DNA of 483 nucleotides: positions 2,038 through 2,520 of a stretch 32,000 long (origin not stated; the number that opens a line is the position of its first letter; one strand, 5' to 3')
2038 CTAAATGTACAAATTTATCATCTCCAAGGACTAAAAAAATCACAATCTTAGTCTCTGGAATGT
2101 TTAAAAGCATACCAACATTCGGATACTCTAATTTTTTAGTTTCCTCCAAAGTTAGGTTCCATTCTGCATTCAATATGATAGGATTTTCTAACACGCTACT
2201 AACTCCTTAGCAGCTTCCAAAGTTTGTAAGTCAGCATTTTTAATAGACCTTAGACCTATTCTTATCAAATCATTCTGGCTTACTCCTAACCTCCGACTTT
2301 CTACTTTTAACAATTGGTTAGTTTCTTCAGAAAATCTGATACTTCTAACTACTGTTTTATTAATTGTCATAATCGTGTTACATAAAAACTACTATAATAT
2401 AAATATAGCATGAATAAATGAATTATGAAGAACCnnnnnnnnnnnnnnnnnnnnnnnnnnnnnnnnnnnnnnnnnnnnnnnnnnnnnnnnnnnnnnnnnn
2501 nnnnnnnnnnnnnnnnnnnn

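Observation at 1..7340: HIP1-free, AT-rich island at tRNA-Pro(GGG) with a satellite-like or tycheposon-like core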

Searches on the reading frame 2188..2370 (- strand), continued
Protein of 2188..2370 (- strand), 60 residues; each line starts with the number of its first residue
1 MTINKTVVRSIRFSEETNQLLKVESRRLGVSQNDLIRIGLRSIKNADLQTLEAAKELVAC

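Call 77: search_dna_similar(query=P0001, collection=plasmids, mode=protein, max_rows=15)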
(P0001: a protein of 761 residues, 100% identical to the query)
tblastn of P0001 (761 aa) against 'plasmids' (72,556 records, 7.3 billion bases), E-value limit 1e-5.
Records with a match: 109; places in all: 112; records where one place covers at least 80% of the query: 0.
Best place of each record, by identity: <60% 109.
By first word of the organism name: Serratia 15; Apilactobacillus 12; Nostoc 8; Arsenophonus 6; Escherichia 5; Staphylococcus 5; Roseomonas 4; Enterobacter 3; Deinococcus 3; Subdoligranulum 3; and 33 more.
By predicted mobility (MOB-suite, as given by PLSDB): non-mobilizable 101; mobilizable 7; conjugative 1.
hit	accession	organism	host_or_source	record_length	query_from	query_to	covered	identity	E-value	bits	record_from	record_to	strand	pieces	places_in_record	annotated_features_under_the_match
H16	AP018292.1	Calothrix sp. NIES-4105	-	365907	371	735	48%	27.0%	3e-32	142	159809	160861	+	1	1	hypothetical protein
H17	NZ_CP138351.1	Cyanobacterium aponinum AL20115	-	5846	427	736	41%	31.5%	4e-40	167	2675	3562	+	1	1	VapE domain-containing protein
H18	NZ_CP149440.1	Cyanobacterium aponinum AL20118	-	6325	427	736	41%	31.5%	4e-40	167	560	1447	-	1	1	VapE domain-containing protein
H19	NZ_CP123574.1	Arsenophonus nasoniae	Nasonia vitripennis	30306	378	721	45%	27.4%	3e-18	98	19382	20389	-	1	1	VapE domain-containing protein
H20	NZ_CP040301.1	Nostoc sp. TCL26-01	Leiosporoceros dussii,pure culture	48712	373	663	38%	32.3%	2e-36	155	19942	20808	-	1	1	VapE domain-containing protein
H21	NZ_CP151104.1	Nostoc sp. UHCC 0302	isolated culture,lake sediment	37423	385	732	46%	26.3%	8e-31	138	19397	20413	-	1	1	VapE domain-containing protein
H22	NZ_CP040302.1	Nostoc sp. TCL26-01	Leiosporoceros dussii,pure culture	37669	371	663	39%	31.2%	3e-36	155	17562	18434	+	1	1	VapE domain-containing protein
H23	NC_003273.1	Nostoc sp. PCC 7120 = FACHB-418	-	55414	371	663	39%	30.2%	6e-33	144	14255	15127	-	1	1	VapE domain-containing protein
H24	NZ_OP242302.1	Escherichia coli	Homo sapiens,stool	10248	343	727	51%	22.8%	1e-13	83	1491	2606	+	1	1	VapE domain-containing protein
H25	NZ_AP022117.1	Klebsiella quasipneumoniae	-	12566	343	727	51%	22.8%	2e-13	82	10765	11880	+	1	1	VapE domain-containing protein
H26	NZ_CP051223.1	Escherichia coli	swine,single cell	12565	343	727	51%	22.8%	2e-13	82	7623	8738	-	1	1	VapE domain-containing protein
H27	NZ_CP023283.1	Nostoc sp. CENA543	cell culture,Brazilian saline-alkaline ...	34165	373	663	38%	30.0%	9e-32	141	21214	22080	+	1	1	VapE domain-containing protein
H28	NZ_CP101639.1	Terrisporobacter mayombei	whole organism,termite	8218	411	729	42%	26.4%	1e-16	92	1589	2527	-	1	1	VapE domain-containing protein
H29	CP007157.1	Corynebacterium falsenii DSM 44353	-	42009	416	720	40%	27.4%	5e-17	94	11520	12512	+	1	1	hypothetical protein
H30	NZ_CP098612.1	Phormidium yuhuli AB48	Cell culture,Photobioreactor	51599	400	650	33%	32.3%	4e-27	126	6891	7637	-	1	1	VapE domain-containing protein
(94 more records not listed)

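Call 78: search_dna_similar(query=L118:273-1415:+, collection=plasmids, mode=protein, max_rows=12)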
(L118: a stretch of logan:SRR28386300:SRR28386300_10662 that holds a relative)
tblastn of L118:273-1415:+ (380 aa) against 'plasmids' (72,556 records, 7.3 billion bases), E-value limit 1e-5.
Records with a match: 1; places in all: 1; records where one place covers at least 80% of the query: 1.
Best place of each record, by identity: <60% 1.
By first word of the organism name: Fischerella 1.
By predicted mobility (MOB-suite, as given by PLSDB): non-mobilizable 1.
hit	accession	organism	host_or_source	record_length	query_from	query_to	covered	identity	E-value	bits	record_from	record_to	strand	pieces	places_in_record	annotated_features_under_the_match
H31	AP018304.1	Fischerella sp. NIES-4106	-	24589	1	380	100%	55.3%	4e-135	432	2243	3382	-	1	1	hypothetical protein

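Call 79: get_annotated_region(hit=H31, flank=12000)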
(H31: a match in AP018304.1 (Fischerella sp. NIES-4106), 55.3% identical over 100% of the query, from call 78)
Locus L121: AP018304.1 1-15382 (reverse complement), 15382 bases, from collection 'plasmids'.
description: Fischerella sp. NIES-4106 plasmid plasmid6 DNA, complete genome
organism: Fischerella sp. NIES-4106 (NCBI taxid 2005456)
taxonomy: Bacteria; Cyanobacteriota; Cyanophyceae; Nostocales; Hapalosiphonaceae; Fischerella; Fischerella sp. NIES-4106
host: -; source: -; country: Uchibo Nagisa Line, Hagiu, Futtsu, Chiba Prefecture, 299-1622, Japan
typing (MOB-suite, as given by PLSDB): non-mobilizable
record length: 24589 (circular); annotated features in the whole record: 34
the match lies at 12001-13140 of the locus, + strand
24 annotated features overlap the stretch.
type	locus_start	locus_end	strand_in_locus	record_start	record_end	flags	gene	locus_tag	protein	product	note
CDS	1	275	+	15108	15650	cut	-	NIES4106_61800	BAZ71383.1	hypothetical protein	-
CDS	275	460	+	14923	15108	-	-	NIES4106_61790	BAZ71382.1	hypothetical protein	-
CDS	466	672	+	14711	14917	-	-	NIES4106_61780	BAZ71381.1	hypothetical protein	-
CDS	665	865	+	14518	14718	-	-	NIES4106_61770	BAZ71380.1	hypothetical protein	-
CDS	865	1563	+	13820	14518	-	-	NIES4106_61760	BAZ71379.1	hypothetical protein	-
CDS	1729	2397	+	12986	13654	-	-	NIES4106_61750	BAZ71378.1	hypothetical protein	-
CDS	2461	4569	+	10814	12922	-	-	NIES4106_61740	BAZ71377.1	hypothetical protein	-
CDS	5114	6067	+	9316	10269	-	-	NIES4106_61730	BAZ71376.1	hypothetical protein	-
CDS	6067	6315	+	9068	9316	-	-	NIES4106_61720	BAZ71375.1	hypothetical protein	-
CDS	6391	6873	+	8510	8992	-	-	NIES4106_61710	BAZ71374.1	hypothetical protein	-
CDS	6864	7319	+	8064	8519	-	-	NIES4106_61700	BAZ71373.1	hypothetical protein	-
CDS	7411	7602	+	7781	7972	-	-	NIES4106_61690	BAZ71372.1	hypothetical protein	-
CDS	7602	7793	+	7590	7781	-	-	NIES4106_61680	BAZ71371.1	hypothetical protein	-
CDS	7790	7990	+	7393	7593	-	-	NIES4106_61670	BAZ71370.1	hypothetical protein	-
CDS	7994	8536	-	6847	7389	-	-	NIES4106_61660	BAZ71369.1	hypothetical protein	-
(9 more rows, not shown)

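Call 83: search_protein_families(library=ncbifam, proteins=[P0001, P0241, window:2188-2370:-, L118:273-1415:+], max_evalue=0.01)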
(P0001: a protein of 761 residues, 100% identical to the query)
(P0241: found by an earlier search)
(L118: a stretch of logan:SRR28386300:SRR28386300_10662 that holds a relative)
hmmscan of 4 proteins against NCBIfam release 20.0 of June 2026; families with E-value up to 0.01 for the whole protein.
P0001 (761 aa): 0 families

P0241 (409 aa): 4 families
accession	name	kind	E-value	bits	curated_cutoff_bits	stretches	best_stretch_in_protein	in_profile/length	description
TIGR02225.1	recomb_XerD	equivalog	1.5e-09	37.6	329.6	1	162-385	58-264/290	site-specific tyrosine recombinase XerD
TIGR02224.1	recomb_XerC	equivalog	6.1e-08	32.4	335.15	1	162-381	61-263/295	tyrosine recombinase XerC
NF040815.2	recomb_XerA_Arch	equivalog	1.4e-07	31.4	220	1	201-395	85-254/263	site-specific tyrosine recombinase/integron integrase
NF001399.0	PRK00283.1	subfamily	3.1e-07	29.9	279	1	161-382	67-270/300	tyrosine recombinase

window:2188-2370:- (60 aa): 0 families

L118:273-1415:+ (380 aa): 0 families

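Call 84: find_related_loci(query=A3, collection=viral_contigs, flank=10000)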
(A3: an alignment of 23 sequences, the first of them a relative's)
Query A3 (409 aa) in viral_contigs; peptide patterns used: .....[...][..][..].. (x = any residue, [..] = any of these).
28 stretches matched a pattern; 13 encode a relative of the query (tblastn E <= 1e-3); 13 distinct loci.
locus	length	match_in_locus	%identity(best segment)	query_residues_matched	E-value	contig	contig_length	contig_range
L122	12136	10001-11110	30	23-409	5e-46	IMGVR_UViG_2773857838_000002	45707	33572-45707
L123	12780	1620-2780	29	23-409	1e-45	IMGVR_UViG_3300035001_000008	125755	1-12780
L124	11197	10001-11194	29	26-409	3e-41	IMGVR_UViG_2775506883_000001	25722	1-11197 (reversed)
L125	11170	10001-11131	28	9-392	3e-33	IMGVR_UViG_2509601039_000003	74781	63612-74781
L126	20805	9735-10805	29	28-392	5e-32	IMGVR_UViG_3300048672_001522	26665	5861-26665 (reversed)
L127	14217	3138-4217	26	25-392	5e-28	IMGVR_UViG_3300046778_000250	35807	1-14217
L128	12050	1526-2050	27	231-405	6e-10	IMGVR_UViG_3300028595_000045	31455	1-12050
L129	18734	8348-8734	27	247-392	2e-7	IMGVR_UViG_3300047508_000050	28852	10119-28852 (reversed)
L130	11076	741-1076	27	247-380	6e-7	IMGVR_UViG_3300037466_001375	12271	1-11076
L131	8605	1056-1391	27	247-380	6e-7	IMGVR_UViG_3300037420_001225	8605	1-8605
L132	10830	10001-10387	25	247-392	6e-6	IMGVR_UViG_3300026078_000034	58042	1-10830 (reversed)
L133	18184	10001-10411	25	247-392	2e-5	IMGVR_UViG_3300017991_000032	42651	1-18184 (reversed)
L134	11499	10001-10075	60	242-266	1e-4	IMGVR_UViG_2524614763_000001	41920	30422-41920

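Call 85: predict_structure(protein=window:2188-2370:-)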
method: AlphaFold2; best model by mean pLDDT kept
length: 60 residues; sequences in the alignment: 1
mean_pLDDT: 72.1   pTM: 0.50
mean pLDDT of the five models: 72.1, 68.2, 67.0, 66.4, 66.0
residues with pLDDT >= 90: 11; 70-90: 22; 50-70: 22; < 50: 5
segments of 3 or more residues with pLDDT < 50: 57-60
pLDDT, mean of each block of 10 residues (from residue 1): 60 84 92 82 61 53
secondary structure, 60 per line:
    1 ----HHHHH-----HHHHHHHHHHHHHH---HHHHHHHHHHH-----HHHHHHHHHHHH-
elements in order: H5-9 H15-28 H32-42 H48-59

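Call 87: fold_search(model_id=the predicted structure, library=pdb)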
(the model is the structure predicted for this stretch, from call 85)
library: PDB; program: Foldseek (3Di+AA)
matches with E <= 10: 67; with E <= 0.001: 0
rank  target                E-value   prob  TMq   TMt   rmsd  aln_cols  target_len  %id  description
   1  1ea4_B                8.6e-01  0.89  0.52  0.72   1.7        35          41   28  TRANSCRIPTIONAL REPRESSOR COPG/22bp dsDNA COMPLEX (released 2001-07-05)
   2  1b01_A                8.6e-01  0.84  0.52  0.69   2.6        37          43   27  TRANSCRIPTIONAL REPRESSOR COPG/DNA COMPLEX (released 1999-11-19)
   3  1ea4_E                1.1e+00  0.87  0.52  0.68   1.1        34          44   29  TRANSCRIPTIONAL REPRESSOR COPG/22bp dsDNA COMPLEX (released 2001-07-05)
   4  2cpg_B                1.3e+00  0.84  0.52  0.67   1.1        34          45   29  TRANSCRIPTIONAL REPRESSOR COPG (released 1999-11-19)
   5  1ea4_F                1.4e+00  0.82  0.52  0.67   1.1        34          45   29  TRANSCRIPTIONAL REPRESSOR COPG/22bp dsDNA COMPLEX (released 2001-07-05)
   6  2cpg_C                1.7e+00  0.75  0.53  0.72   1.5        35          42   28  TRANSCRIPTIONAL REPRESSOR COPG (released 1999-11-19)
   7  1ea4_H                1.8e+00  0.75  0.52  0.69   1.1        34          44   29  TRANSCRIPTIONAL REPRESSOR COPG/22bp dsDNA COMPLEX (released 2001-07-05)
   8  1b28_MODEL_1_A        1.8e+00  0.47  0.46  0.51   2.1        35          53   26  ARC REPRESSOR MYL MUTANT FROM SALMONELLA BACTERIOPHAGE P22 (released 1999-11-03)
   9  5x3t_A                2.4e+00  0.75  0.52  0.45   0.8        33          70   27  VapBC from Mycobacterium tuberculosis (released 2017-06-07)
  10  2mdv_MODEL_1_A        2.4e+00  0.51  0.46  0.67   1.3        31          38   32  NMR structure of beta alpha alpha 38 (released 2014-10-01)
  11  6a6x_D                2.9e+00  0.25  0.49  0.53   7.3        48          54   23  The crystal structure of the Mtb MazE-MazF-mt9 complex (released 2019-07-03)
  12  7f37_E                2.9e+00  0.20  0.49  0.36  14.5        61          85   16  Crystal structure of AtaT2-AtaR2 complex (released 2021-12-22)
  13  3h87_C                3.1e+00  0.28  0.51  0.43  10.9        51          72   25  Rv0301 Rv0300 Toxin Antitoxin Complex from Mycobacterium tuberculosis (released 2009-05-05)
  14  1p94_MODEL_1_A        3.3e+00  0.66  0.52  0.41   0.6        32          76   25  NMR Structure of ParG symmetric dimer (released 2004-01-13)
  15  8imh_MODEL_1_A        3.3e+00  0.47  0.52  0.69   1.5        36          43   17  Solution structure of the N terminal domain of MazE9 antitoxin (nMazE9) from Mycobacterium tuberculosis (released 2023-11-29)
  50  1q5v_C                9.0e+00  0.18  0.48  0.27   1.4        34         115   29  Apo-NikR (released 2003-09-30)
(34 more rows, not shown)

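Call 90: find_encoding_contigs(protein=P0270, flank=10000, max_places=1)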
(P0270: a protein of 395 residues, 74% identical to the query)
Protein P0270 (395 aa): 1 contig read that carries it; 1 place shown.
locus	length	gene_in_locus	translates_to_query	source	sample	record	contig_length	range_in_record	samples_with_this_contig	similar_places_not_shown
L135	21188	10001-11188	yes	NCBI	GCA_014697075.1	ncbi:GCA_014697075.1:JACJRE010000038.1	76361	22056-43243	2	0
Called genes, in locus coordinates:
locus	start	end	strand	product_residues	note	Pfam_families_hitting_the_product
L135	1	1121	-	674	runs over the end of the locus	PF03460:NIR_SIR_ferr, PF01077:NIR_SIR, PF03460:NIR_SIR_ferr, PF01077:NIR_SIR (weak)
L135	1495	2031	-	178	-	PF13505:OMP_b-brl (weak)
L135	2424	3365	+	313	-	PF03747:ADP_ribosyl_GH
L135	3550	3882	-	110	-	PF03091:CutA1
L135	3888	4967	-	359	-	-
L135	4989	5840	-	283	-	-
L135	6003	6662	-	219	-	PF24276:DUF7469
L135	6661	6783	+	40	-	-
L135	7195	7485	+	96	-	PF01844:HNH (weak)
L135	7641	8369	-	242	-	-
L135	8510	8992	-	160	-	-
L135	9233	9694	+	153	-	PF09980:DUF2214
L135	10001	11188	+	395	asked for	PF00589:Phage_integrase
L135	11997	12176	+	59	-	-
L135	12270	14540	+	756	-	PF09250:Prim-Pol (weak), PF13481:AAA_25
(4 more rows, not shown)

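Call 91: find_encoding_contigs(protein=P0272, flank=10000, max_places=1)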
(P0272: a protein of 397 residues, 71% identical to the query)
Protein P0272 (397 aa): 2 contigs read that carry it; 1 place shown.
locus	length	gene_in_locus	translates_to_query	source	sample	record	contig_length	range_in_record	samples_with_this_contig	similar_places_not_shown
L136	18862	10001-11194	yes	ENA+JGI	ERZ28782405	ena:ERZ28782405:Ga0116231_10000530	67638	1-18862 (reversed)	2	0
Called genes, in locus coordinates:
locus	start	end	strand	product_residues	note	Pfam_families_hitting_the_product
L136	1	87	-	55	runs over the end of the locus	-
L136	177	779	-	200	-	-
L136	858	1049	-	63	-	-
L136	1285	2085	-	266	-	PF13641:Glyco_tranf_2_3, PF00535:Glycos_transf_2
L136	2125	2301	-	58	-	-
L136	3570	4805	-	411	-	PF25164:CoiA_N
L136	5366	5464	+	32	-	-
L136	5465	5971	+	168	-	-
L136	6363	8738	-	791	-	-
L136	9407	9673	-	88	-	-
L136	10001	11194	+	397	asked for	PF00589:Phage_integrase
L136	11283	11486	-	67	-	-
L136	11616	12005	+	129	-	-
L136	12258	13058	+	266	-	-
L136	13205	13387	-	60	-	-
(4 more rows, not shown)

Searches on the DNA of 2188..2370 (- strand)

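Call 50: search_dna_similar(query=L002:1-8000:+, collection=phages, mode=distant, max_rows=15)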
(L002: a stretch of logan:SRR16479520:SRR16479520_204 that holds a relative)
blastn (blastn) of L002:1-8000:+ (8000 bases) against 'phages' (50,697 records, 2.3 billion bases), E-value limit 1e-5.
No match.

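Call 94: search_rna_families(source=L002, threshold=evalue, max_evalue=0.1)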
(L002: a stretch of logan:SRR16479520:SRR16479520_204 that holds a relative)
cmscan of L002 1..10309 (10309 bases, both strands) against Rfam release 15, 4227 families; matches with E-value up to 0.1: 0.
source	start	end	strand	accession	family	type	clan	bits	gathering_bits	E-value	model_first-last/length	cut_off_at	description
